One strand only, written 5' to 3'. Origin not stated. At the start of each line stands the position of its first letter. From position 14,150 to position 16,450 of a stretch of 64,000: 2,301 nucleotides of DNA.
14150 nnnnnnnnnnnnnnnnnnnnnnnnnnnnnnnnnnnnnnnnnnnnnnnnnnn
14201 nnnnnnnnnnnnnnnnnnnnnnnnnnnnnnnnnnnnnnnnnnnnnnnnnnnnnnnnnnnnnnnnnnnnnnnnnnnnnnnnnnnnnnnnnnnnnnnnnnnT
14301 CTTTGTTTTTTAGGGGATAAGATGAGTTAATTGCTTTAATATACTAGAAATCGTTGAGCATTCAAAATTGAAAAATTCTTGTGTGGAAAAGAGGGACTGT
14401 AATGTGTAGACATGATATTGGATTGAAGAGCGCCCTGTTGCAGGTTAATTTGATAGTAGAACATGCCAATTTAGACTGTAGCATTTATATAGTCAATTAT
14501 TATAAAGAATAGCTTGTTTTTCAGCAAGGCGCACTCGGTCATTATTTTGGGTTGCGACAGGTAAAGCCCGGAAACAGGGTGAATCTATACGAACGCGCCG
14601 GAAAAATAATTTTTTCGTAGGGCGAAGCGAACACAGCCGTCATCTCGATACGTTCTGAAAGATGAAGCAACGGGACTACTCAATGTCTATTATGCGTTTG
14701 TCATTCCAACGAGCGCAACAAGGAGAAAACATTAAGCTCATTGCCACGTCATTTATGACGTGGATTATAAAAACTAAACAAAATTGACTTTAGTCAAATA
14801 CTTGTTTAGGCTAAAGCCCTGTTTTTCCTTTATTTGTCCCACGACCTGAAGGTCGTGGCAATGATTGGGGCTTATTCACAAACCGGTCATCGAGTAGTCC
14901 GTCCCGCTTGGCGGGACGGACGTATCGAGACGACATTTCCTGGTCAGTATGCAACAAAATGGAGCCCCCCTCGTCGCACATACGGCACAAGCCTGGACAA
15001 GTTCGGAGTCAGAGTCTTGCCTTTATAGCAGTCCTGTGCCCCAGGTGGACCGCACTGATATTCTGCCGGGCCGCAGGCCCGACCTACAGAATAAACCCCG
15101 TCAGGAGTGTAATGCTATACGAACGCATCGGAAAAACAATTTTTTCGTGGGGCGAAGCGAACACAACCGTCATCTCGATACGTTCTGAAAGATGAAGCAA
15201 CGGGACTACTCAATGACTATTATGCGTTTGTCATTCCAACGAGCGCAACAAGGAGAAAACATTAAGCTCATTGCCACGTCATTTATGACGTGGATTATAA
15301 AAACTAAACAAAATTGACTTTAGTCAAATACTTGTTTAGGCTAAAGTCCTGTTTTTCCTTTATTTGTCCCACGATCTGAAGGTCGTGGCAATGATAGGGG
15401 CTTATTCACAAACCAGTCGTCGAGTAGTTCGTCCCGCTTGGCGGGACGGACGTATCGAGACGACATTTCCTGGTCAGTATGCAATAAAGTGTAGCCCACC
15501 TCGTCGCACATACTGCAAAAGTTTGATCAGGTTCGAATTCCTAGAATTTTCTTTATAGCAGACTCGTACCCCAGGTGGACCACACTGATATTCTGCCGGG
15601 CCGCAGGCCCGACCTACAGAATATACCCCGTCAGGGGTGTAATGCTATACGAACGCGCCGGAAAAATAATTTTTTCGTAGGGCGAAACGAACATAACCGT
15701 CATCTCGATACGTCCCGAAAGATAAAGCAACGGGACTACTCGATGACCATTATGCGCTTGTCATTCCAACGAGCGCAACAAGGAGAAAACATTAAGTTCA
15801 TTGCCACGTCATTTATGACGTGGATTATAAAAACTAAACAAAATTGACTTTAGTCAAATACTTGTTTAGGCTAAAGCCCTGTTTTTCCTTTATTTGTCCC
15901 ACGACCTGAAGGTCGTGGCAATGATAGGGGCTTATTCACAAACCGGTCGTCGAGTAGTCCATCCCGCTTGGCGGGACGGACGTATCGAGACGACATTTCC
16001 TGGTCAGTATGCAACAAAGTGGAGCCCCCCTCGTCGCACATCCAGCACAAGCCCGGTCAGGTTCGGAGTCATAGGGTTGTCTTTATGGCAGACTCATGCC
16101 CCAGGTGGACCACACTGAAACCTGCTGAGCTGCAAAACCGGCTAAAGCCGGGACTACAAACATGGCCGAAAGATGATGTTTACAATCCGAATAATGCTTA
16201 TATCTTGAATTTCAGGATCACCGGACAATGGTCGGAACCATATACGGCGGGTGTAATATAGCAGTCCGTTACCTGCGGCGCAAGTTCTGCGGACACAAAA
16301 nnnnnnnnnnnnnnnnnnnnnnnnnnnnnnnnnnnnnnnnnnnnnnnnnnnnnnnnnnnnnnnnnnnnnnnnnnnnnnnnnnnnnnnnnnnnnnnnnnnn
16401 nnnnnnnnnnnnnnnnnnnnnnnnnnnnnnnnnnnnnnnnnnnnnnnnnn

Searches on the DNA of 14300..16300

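Call 9: search_rna_families(source=window, start=14300, end=16300, threshold=evalue, max_evalue=10, show_alignments=3)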
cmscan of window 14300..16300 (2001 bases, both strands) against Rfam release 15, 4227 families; matches with E-value up to 10: 10.
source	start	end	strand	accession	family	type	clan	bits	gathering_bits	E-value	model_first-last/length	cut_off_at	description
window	15797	15874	-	RF02351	psRNA14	Gene; sRNA;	-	30.9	60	0.0099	1-84/84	no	Proteobacteria sRNA psRNA14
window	14737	14814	-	RF02351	psRNA14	Gene; sRNA;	-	28.5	60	0.036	1-84/84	no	Proteobacteria sRNA psRNA14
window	15267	15344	-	RF02351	psRNA14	Gene; sRNA;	-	28.5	60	0.036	1-84/84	no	Proteobacteria sRNA psRNA14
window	15750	15852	-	RF04181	rteR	Gene; sRNA;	-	26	72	0.31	1-84/84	no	rteR sRNA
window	14788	14866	+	RF02877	NmsRb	Gene; sRNA;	-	19.3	52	5.4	1-91/91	no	Neisseria metabolic switch regulator b (RcoF1/NgncR163)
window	14546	14628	+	RF03052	RAGATH-28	Gene; sRNA;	-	17.3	45.3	4.2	1-85/85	no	RAGATH-28 RNA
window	15065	15158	+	RF03052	RAGATH-28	Gene; sRNA;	-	16.1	45.3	7.5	1-85/85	no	RAGATH-28 RNA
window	16147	16191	-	RF00131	mir-30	Gene; miRNA;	-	15.5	50.2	6.2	1-77/77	no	mir-30 microRNA precursor family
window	15597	15641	-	RF01687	Acido-Lenti-1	Gene; sRNA;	-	14.8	37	3.1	1-46/46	no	Acido-Lenti-1 RNA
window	15302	15356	+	RF03116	aCoV-5UTR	Cis-reg;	CL00116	11.9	70.3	7.3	69-131/323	no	Alphacoronavirus 5'UTR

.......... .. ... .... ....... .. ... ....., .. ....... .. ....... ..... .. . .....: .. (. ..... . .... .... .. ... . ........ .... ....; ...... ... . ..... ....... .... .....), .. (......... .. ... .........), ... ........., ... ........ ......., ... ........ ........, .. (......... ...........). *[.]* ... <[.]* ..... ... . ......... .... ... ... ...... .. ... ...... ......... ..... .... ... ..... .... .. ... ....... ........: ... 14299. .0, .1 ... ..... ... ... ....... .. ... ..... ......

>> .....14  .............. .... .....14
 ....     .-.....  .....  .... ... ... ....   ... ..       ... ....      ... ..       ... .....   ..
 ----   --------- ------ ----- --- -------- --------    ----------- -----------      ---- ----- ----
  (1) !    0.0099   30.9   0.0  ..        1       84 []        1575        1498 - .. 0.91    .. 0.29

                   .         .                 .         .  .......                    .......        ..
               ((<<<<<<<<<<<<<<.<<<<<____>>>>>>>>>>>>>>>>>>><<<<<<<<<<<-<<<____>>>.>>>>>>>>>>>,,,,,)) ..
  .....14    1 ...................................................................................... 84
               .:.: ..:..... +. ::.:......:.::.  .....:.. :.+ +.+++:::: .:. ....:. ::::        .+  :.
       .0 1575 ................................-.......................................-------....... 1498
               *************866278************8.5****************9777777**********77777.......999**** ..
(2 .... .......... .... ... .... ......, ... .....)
